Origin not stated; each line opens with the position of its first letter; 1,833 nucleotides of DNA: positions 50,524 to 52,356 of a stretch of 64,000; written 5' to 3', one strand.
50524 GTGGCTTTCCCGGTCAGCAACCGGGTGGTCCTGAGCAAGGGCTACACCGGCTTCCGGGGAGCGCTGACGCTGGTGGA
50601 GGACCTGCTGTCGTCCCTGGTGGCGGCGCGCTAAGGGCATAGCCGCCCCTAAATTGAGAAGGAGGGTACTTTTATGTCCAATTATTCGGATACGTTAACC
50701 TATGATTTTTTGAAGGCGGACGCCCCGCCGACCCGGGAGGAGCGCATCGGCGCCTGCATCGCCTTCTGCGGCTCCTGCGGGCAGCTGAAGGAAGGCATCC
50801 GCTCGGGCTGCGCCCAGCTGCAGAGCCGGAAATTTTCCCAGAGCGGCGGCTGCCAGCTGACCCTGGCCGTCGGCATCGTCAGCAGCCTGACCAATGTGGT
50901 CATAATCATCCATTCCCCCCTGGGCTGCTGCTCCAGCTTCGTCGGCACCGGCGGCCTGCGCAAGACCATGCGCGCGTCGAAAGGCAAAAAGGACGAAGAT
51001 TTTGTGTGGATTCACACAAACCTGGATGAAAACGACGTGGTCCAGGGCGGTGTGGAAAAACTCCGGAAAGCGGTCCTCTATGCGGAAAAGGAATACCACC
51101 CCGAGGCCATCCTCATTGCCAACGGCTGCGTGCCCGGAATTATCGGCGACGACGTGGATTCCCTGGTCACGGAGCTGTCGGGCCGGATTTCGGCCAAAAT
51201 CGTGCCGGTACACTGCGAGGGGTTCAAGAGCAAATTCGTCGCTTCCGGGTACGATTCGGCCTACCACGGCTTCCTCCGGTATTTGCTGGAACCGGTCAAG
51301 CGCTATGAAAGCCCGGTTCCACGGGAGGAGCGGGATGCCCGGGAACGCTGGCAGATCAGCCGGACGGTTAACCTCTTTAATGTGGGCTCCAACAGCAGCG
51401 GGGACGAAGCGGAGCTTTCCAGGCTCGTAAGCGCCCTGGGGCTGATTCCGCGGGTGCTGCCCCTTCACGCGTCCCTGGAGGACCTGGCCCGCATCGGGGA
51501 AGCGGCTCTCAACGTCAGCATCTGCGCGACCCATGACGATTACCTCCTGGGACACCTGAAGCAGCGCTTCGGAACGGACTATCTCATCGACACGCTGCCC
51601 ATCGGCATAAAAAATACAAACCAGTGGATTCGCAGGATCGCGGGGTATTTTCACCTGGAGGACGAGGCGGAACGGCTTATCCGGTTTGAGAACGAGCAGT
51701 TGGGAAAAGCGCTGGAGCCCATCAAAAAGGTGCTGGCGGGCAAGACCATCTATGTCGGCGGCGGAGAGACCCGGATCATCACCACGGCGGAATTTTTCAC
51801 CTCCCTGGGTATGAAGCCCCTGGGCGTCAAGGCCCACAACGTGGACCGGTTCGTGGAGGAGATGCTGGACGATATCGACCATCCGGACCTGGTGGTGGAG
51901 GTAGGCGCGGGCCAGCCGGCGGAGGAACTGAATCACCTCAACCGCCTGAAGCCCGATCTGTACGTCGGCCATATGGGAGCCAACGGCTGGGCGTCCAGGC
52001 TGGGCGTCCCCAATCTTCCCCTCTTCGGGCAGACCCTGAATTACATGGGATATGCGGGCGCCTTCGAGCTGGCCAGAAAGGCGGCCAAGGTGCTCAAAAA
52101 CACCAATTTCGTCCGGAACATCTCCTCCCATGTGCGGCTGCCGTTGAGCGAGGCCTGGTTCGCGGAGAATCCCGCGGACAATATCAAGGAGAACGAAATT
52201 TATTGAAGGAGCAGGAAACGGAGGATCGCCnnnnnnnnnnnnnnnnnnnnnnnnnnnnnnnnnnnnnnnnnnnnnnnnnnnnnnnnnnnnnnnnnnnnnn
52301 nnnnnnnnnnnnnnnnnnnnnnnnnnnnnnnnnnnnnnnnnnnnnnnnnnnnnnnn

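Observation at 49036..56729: NifH-less nitrogenase-like (NifD/K-type) pair in one operon with cysK, a NifX-like carrier and a sulfonate/taurine-type ABC importer: candidate new sulfur-salvage system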

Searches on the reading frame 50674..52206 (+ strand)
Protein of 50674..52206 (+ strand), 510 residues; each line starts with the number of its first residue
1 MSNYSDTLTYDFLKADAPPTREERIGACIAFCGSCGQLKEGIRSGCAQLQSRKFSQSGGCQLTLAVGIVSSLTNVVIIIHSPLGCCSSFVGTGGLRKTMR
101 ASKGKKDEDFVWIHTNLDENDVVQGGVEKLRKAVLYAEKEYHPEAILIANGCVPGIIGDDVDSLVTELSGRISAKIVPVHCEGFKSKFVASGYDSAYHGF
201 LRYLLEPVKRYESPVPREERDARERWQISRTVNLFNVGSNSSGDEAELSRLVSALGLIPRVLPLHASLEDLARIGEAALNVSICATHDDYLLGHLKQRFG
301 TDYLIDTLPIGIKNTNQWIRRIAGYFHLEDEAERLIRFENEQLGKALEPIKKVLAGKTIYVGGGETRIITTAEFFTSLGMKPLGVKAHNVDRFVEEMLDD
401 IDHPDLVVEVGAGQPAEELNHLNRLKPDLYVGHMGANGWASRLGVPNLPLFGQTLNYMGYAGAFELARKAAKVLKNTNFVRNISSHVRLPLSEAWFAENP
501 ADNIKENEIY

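Call 3: search_protein_families(library=pfam, proteins=[window:50674-52206:+], max_evalue=0.01)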
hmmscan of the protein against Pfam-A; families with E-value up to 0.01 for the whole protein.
window:50674-52206:+ (510 aa): 1 family
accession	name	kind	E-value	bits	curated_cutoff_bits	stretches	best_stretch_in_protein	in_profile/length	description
PF00148.24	Oxidored_nitro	-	1e-72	245.7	28.6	1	60-474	1-398/399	Nitrogenase component 1 type Oxidoreductase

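Call 4: search_protein_families(library=ncbifam, proteins=[window:50674-52206:+], max_evalue=0.01)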
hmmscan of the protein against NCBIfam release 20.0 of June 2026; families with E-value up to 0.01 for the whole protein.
window:50674-52206:+ (510 aa): 19 families
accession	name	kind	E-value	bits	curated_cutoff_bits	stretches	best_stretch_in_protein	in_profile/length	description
TIGR01283.1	nifE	equivalog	6e-45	153.7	505.1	1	44-475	27-446/459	nitrogenase iron-molybdenum cofactor biosynthesis protein NifE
TIGR01862.1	N2-ase-Ialpha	subfamily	2e-42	145.4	486.05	1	59-476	35-439/444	nitrogenase component I subunit alpha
TIGR01282.1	nifD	equivalog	1.1e-34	120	653.55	1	59-476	49-456/466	nitrogenase molybdenum-iron protein alpha chain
TIGR01284.1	alt_nitrog_alph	subfamily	5.1e-32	110.9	512.8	1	59-473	45-443/457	nitrogenase subunit alpha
NF011047.0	PRK14477.1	equivalog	2.7e-26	91.7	1229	1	35-476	12-440/917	bifunctional nitrogenase iron-molybdenum cofactor biosynthesis protein NifEN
TIGR01278.1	DPOR_BchB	equivalog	2e-23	83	490.35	1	66-385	17-323/512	ferredoxin:protochlorophyllide reductase (ATP-dependent) subunit B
TIGR01860.1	VNFD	equivalog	4e-21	75.2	823.1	1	60-473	48-445/461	nitrogenase vanadium-iron protein, alpha chain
TIGR01279.1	DPOR_bchN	equivalog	3.4e-18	65.8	419.95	1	116-437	57-354/407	ferredoxin:protochlorophyllide reductase (ATP-dependent) subunit N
NF002768.0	PRK02842.1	equivalog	4.9e-18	65.2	324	1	116-436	68-366/423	ferredoxin:protochlorophyllide reductase (ATP-dependent) subunit N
NF002790.0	PRK02910.1-4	equivalog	4.3e-17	62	912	1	65-446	16-385/530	ferredoxin:protochlorophyllide reductase (ATP-dependent) subunit B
TIGR01861.1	ANFD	equivalog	7.2e-15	54.4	873.8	1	60-470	49-443/513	nitrogenase iron-iron protein, alpha chain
NF002789.0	PRK02910.1-3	equivalog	1.5e-14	53.8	509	1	121-324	64-251/535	ferredoxin:protochlorophyllide reductase (ATP-dependent) subunit B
TIGR03282.1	methan_mark_13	equivalog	1.2e-11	44.2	268.4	1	72-181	17-112/352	Ni-sirohydrochlorin a,c-diamide reductive cyclase catalytic subunit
TIGR01286.1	nifK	equivalog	1.5e-10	40.2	427.3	1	113-400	113-407/516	nitrogenase molybdenum-iron protein subunit beta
TIGR02931.1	anfK_nitrog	equivalog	4.4e-10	38.8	853.85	1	74-203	33-161/461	Fe-only nitrogenase subunit beta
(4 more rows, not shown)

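Call 9: find_homologous_proteins(query=window:50674-52206:+, max_evalue=0.00001)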
Query window:50674-52206:+ (510 aa): 764 proteins with E <= 0.00001 among 8000 candidates; the best 120 are listed.
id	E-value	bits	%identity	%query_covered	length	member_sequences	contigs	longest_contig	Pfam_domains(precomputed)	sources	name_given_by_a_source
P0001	0.0e+0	1168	100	100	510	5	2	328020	PF00148.25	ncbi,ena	-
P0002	0.0e+0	1022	85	100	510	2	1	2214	PF00148.25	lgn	-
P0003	3.2e-291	985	82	100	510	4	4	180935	PF00148.25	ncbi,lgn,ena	-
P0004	4.9e-285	964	79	100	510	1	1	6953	PF00148.25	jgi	jgi:nitrogenase molybdenum-iron protein alpha chain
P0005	7.2e-284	960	79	100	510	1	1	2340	PF00148.25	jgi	-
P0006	5.2e-283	957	80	100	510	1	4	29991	PF00148.25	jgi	jgi:nitrogenase molybdenum-iron protein alpha chain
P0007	1.3e-282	956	79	100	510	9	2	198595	PF00148.25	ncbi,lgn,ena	-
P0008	1.1e-281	953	80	100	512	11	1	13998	PF00148.25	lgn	-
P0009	7.6e-281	950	80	100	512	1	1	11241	PF00148.25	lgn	-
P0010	2.3e-280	949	79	100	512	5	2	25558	PF00148.25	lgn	-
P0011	6.5e-279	944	79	100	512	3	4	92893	PF00148.25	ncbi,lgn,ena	-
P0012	6.9e-279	944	78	100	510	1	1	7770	PF00148.25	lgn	-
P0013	1.4e-278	943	79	100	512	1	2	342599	PF00148.25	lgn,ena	-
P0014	1.4e-278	943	79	100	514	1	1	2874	PF00148.25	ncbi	-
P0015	2.5e-278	942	77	100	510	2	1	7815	PF00148.25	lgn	-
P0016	2.7e-278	942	78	100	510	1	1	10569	PF00148.25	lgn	-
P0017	4.7e-278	941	79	100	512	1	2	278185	PF00148.25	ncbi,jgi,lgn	-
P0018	9.0e-278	940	78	100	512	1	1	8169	PF00148.25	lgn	-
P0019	6.2e-277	937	78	100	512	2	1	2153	PF00148.25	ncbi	-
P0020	3.4e-276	935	78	100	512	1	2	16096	PF00148.25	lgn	-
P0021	4.4e-276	935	77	100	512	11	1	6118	PF00148.25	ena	-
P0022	5.3e-275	931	77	99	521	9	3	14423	PF00148.25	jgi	jgi:nitrogenase molybdenum-iron protein alpha chain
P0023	8.4e-275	930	78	100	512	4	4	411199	PF00148.25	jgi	jgi:nitrogenase molybdenum-iron protein alpha chain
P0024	2.3e-274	929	77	100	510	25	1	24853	PF00148.25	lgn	-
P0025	4.6e-274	928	78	100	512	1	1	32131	PF00148.25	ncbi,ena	-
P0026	6.2e-273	924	77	99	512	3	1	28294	PF00148.25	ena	-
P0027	7.6e-273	924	76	99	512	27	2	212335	PF00148.25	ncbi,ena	-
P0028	1.0e-271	920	75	100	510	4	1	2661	PF00148.25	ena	-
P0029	3.4e-271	918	77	100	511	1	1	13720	PF00148.25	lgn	-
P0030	1.1e-270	917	74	100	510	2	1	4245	PF00148.25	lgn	-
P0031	1.4e-270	916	77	100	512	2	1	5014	PF00148.25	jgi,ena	-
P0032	3.7e-270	915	76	100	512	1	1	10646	PF00148.25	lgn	-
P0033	1.4e-269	913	76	100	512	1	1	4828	PF00148.25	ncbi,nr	ncbi:oxidoreductase nitrogenase component 1 [Clostridia bacterium]|nr:oxidoreductase nitrogenase com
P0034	4.6e-267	905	76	99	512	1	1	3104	PF00148.25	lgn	-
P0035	1.7e-266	903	75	100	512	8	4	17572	PF00148.25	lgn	-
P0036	7.4e-265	898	75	100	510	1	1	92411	PF00148.25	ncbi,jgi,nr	ncbi:MAG: nitrogenase [Clostridiales bacterium]|jgi:nitrogenase molybdenum-iron protein alpha chain|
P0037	5.1e-264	895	75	100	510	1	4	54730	PF00148.25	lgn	-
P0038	1.5e-261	887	73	100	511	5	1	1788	PF00148.25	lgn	-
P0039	1.8e-260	883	72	100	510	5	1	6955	PF00148.25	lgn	-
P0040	3.6e-260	882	74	99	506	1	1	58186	PF00148.25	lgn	-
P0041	4.4e-259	878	75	100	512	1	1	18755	PF00148.25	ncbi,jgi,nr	ncbi:MAG: nitrogenase [Peptococcaceae bacterium]|jgi:nitrogenase molybdenum-iron protein alpha chain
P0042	1.1e-258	877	72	100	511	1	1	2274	PF00148.25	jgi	jgi:nitrogenase molybdenum-iron protein alpha chain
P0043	2.5e-256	869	72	100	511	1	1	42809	PF00148.25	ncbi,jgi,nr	ncbi:MAG: nitrogenase [Oscillospiraceae bacterium]|jgi:nitrogenase molybdenum-iron protein alpha cha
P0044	1.3e-253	860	72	100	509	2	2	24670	PF00148.25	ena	-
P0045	1.3e-253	860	71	99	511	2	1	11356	PF00148.25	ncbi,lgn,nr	ncbi:oxidoreductase nitrogenase component 1 [Clostridia bacterium]|nr:oxidoreductase nitrogenase com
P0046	2.3e-251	853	71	100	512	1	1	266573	PF00148.25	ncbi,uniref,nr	ncbi:nitrogenase molybdenum-iron protein alpha chain [Sporobacter termitidis DSM 10068]|uniref:Nitro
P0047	1.3e-250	851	81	88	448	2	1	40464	PF00148.25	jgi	jgi:nitrogenase molybdenum-iron protein alpha chain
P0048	1.3e-249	847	71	99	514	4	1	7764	PF00148.25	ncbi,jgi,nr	ncbi:MAG: nitrogenase [Oscillospiraceae bacterium]|jgi:nitrogenase molybdenum-iron protein alpha cha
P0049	2.7e-249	846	71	100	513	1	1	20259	PF00148.25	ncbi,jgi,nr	ncbi:MAG: nitrogenase [Oscillospiraceae bacterium]|jgi:nitrogenase molybdenum-iron protein alpha cha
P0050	3.0e-248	843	70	100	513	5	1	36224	PF00148.25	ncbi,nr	ncbi:MAG: nitrogenase [Oscillospiraceae bacterium]|nr:nitrogenase [Oscillospiraceae bacterium]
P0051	3.8e-248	842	70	99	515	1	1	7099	PF00148.25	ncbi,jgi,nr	ncbi:MAG: nitrogenase [Clostridiales bacterium]|jgi:nitrogenase molybdenum-iron protein alpha chain|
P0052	4.5e-248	842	69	100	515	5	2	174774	PF00148.25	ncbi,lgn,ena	-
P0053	1.5e-247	840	70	100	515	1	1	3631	PF00148.25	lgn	-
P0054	4.3e-247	839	70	100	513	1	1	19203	PF00148.25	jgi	jgi:nitrogenase molybdenum-iron protein alpha chain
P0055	5.4e-246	835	69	100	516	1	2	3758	PF00148.25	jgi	-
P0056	1.1e-245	834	70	100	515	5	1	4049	PF00148.25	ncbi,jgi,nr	ncbi:MAG: nitrogenase [Oscillospiraceae bacterium]|jgi:nitrogenase molybdenum-iron protein alpha cha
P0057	2.4e-245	833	71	99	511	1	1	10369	PF00148.25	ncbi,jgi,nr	ncbi:MAG: nitrogenase [Oscillospiraceae bacterium]|jgi:nitrogenase molybdenum-iron protein alpha cha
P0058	3.4e-245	833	70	99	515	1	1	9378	PF00148.25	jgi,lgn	jgi:nitrogenase molybdenum-iron protein alpha chain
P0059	2.4e-244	830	70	99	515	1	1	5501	PF00148.25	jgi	jgi:nitrogenase molybdenum-iron protein alpha chain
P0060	2.3e-243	827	69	100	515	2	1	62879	PF00148.25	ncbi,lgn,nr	ncbi:oxidoreductase nitrogenase component 1 [Clostridia bacterium]|nr:oxidoreductase nitrogenase com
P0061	4.3e-240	816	70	96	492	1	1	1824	PF00148.25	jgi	jgi:nitrogenase molybdenum-iron protein alpha chain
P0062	1.1e-239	814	69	99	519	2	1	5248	PF00148.25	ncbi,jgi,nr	ncbi:MAG: nitrogenase [Clostridiales bacterium]|jgi:nitrogenase molybdenum-iron protein alpha chain|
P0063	2.8e-239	813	67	100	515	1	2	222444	PF00148.25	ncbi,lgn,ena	-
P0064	2.8e-235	800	67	100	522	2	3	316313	PF00148.25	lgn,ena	-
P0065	2.6e-233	793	65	100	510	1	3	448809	PF00148.25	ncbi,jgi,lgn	jgi:nitrogenase molybdenum-iron protein alpha chain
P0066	3.4e-233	793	66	100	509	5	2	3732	PF00148.25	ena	-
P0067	8.4e-230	782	66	99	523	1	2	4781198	PF00148.25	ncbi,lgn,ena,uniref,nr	ncbi:MAG TPA: nitrogenase component 1 [Methylomusa anaerophila]|uniref:Nitrogenase molybdenum-iron p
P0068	7.1e-229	779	66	100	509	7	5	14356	PF00148.25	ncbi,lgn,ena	-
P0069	9.2e-228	775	64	98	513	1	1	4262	PF00148.25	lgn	-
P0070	2.6e-227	774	65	99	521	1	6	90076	PF00148.25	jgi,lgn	jgi:nitrogenase molybdenum-iron protein alpha chain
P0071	3.9e-227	773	65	100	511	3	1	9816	PF00148.25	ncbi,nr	ncbi:MAG: nitrogenase component 1 [Oscillospiraceae bacterium]|nr:nitrogenase component 1 [Oscillosp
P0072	1.6e-226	771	65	99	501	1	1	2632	PF00148.25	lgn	-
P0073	2.1e-226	771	63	100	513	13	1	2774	PF00148.25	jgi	jgi:nitrogenase molybdenum-iron protein alpha chain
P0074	8.9e-226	769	62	99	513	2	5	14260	PF00148.25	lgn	-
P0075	1.1e-225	768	63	99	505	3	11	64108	PF00148.25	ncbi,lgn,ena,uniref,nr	ncbi:nitrogenase component 1 [Herbinix luporum]|uniref:nitrogenase component 1 n=1 Tax=Herbinix lupo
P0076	1.5e-225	768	62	100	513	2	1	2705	PF00148.25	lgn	-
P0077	5.8e-225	766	64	99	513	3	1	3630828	PF00148.25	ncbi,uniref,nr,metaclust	ncbi:nitrogenase component 1 [Butyrivibrio sp. AE3004]|uniref:nitrogenase component 1 n=1 Tax=Butyri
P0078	6.0e-225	766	65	98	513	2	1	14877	PF00148.25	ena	-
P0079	2.3e-223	761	64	98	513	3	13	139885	PF00148.25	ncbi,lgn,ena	-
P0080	3.8e-223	760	62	99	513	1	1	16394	PF00148.25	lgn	-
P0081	6.7e-223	759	62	99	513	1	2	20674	PF00148.25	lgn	-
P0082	6.5e-222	756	64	100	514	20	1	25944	PF00148.25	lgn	-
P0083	2.6e-221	754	64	100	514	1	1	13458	PF00148.25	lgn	-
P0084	2.7e-221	754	65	100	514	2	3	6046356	PF00148.25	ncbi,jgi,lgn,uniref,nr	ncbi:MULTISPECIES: nitrogenase component 1 [Sporomusa]|jgi:nitrogenase molybdenum-iron protein alpha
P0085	7.1e-221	752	61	100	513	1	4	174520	PF00148.25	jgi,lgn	jgi:nitrogenase molybdenum-iron protein alpha chain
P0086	8.5e-221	752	64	99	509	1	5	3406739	PF00148.25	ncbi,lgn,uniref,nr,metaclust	ncbi:oxidoreductase/nitrogenase component 1 [Syntrophobotulus glycolicus DSM 8271]|uniref:Oxidoreduc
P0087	1.5e-220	751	61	100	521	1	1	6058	PF00148.25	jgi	jgi:nitrogenase molybdenum-iron protein alpha chain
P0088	4.2e-220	750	73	85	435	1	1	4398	PF00148.25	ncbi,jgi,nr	ncbi:MAG: nitrogenase, partial [Oscillospiraceae bacterium]|jgi:nitrogenase molybdenum-iron protein 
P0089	9.2e-220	749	64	100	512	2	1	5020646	PF00148.25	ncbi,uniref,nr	ncbi:Oxidoreductase/nitrogenase component 1 [uncultured Sporomusa sp.]|uniref:Oxidoreductase/nitroge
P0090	9.4e-220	749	68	91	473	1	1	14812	PF00148.25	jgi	jgi:nitrogenase molybdenum-iron protein alpha chain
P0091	1.5e-219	748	62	98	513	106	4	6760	PF00148.25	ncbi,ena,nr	ncbi:MAG: nitrogenase [Lachnospiraceae bacterium]|nr:nitrogenase [Lachnospiraceae bacterium]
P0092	3.7e-219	747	63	100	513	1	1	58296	PF00148.25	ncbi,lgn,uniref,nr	ncbi:nitrogenase [Sporomusa sphaeroides DSM 2875]|uniref:nitrogenase component 1 n=1 Tax=Sporomusa s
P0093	4.0e-219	747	62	99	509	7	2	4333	PF00148.25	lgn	-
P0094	5.1e-219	746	63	100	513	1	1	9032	PF00148.25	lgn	-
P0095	5.2e-219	746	63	100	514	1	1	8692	PF00148.25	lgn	-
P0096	1.1e-218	745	63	100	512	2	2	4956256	PF00148.25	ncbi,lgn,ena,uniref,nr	ncbi:nitrogenase component 1 [Sporomusa sphaeroides]|uniref:Nitrogenase molybdenum-iron protein alph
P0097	3.0e-218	744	63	100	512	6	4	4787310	PF00148.25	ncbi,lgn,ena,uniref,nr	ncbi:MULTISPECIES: nitrogenase component 1 [Sporomusa]|uniref:nitrogenase component 1 n=1 Tax=Sporom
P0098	4.8e-218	743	64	99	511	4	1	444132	PF00148.25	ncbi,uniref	ncbi:nitrogenase component 1 [Pelosinus sp. sgz500959]|uniref:nitrogenase component 1 n=1 Tax=Pelosi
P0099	8.7e-218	742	71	87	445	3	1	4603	PF00148.25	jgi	jgi:nitrogenase molybdenum-iron protein alpha chain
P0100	3.7e-217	740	63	99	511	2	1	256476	PF00148.25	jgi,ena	-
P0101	9.8e-217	739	63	100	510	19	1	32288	PF00148.25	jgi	jgi:nitrogenase molybdenum-iron protein alpha chain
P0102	1.8e-216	738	62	98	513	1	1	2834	PF00148.25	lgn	-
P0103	3.1e-216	737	63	99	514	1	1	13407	PF00148.25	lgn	-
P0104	4.8e-216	737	64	99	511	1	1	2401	PF00148.25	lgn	-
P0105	7.4e-216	736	60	99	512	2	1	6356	PF00148.25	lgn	-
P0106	1.7e-215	735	62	100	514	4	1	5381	PF00148.25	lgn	-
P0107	5.0e-215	733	62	99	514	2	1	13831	PF00148.25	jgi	jgi:nitrogenase molybdenum-iron protein alpha chain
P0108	1.0e-214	732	59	100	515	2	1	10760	PF00148.25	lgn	-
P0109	5.5e-214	730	63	99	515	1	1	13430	PF00148.25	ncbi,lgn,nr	ncbi:MAG: nitrogenase [Pelosinus sp.]|nr:nitrogenase [Pelosinus sp.]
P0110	2.5e-213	728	60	100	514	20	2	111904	PF00148.25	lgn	-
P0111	3.7e-213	727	62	98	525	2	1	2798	PF00148.25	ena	-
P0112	5.4e-213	726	59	99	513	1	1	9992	PF00148.25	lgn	-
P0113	7.1e-213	726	61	100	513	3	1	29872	PF00148.25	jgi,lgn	jgi:nitrogenase molybdenum-iron protein alpha chain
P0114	9.1e-212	722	63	99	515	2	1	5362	PF00148.25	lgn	-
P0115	9.5e-212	722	62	99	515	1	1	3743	PF00148.25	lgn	-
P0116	1.1e-211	722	61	99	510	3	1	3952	PF00148.25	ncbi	-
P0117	1.1e-209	716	61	98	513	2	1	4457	PF00148.25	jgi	jgi:nitrogenase molybdenum-iron protein alpha chain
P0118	1.9e-209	715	61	100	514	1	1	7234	PF00148.25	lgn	-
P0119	5.4e-207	707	73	81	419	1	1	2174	PF00148.25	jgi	jgi:nitrogenase molybdenum-iron protein alpha chain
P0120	5.2e-206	703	61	99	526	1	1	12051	PF00148.25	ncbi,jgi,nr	ncbi:MAG: nitrogenase component 1 [Deltaproteobacteria bacterium]|jgi:nitrogenase molybdenum-iron pr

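Call 15: search_solved_structures(query=window:50674-52206:+, max_evalue=0.001, show_alignments=2)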
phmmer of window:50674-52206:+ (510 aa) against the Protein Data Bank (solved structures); distinct sequences matched with E-value up to 0.001: 63 (the best 60 are shown).
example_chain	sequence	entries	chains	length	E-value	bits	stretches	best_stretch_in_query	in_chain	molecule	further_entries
9d9u_A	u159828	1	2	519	4.4e-61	210.4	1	13-505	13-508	Nitrogenase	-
9fmg_A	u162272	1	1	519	5.1e-61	210.2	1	13-505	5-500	Nitrogenase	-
9p1x_A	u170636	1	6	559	3.3e-31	111.8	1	58-383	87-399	Nitrogenase protein alpha chain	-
9ian_A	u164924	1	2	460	2.7e-26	95.6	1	42-471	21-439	Nitrogenase iron-molybdenum cofactor biosynthesis protein NifE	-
9iao_A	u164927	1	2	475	2.9e-26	95.5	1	42-471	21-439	Nitrogenase iron-molybdenum cofactor biosynthesis protein NifE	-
9onj_A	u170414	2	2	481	3e-26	95.5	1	42-471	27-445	Nitrogenase iron-molybdenum cofactor biosynthesis protein NifE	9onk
3pdi_A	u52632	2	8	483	3e-26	95.4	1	42-471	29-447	Nitrogenase MoFe cofactor biosynthesis protein NifE | Nitrogenase iron-molybdenum cofactor biosynthesis protein NifE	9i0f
9hbc_A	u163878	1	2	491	5.9e-20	74.7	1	58-476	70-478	MoFe nitrogenase subunit D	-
5vpw_A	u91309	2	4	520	1.7e-19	73.2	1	59-381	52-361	Nitrogenase molybdenum-iron protein alpha chain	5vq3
4wn9_A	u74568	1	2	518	1.7e-19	73.1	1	58-381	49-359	Nitrogenase molybdenum-iron protein alpha chain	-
4wes_A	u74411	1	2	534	1.8e-19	73.1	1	59-381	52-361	Nitrogenase molybdenum-iron protein alpha chain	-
1mio_A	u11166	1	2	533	1.9e-19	73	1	59-381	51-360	NITROGENASE MOLYBDENUM IRON PROTEIN (ALPHA CHAIN)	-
9spz_A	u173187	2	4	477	1.8e-18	69.8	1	58-471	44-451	Nitrogenase protein alpha chain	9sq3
5n6y_A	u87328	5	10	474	4e-18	68.7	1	60-474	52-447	Nitrogenase vanadium-iron protein alpha chain | Nitrogenase protein alpha chain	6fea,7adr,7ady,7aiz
9hbn_A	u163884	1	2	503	1.2e-16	63.8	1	59-469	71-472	MoFe nitrogenase subunit D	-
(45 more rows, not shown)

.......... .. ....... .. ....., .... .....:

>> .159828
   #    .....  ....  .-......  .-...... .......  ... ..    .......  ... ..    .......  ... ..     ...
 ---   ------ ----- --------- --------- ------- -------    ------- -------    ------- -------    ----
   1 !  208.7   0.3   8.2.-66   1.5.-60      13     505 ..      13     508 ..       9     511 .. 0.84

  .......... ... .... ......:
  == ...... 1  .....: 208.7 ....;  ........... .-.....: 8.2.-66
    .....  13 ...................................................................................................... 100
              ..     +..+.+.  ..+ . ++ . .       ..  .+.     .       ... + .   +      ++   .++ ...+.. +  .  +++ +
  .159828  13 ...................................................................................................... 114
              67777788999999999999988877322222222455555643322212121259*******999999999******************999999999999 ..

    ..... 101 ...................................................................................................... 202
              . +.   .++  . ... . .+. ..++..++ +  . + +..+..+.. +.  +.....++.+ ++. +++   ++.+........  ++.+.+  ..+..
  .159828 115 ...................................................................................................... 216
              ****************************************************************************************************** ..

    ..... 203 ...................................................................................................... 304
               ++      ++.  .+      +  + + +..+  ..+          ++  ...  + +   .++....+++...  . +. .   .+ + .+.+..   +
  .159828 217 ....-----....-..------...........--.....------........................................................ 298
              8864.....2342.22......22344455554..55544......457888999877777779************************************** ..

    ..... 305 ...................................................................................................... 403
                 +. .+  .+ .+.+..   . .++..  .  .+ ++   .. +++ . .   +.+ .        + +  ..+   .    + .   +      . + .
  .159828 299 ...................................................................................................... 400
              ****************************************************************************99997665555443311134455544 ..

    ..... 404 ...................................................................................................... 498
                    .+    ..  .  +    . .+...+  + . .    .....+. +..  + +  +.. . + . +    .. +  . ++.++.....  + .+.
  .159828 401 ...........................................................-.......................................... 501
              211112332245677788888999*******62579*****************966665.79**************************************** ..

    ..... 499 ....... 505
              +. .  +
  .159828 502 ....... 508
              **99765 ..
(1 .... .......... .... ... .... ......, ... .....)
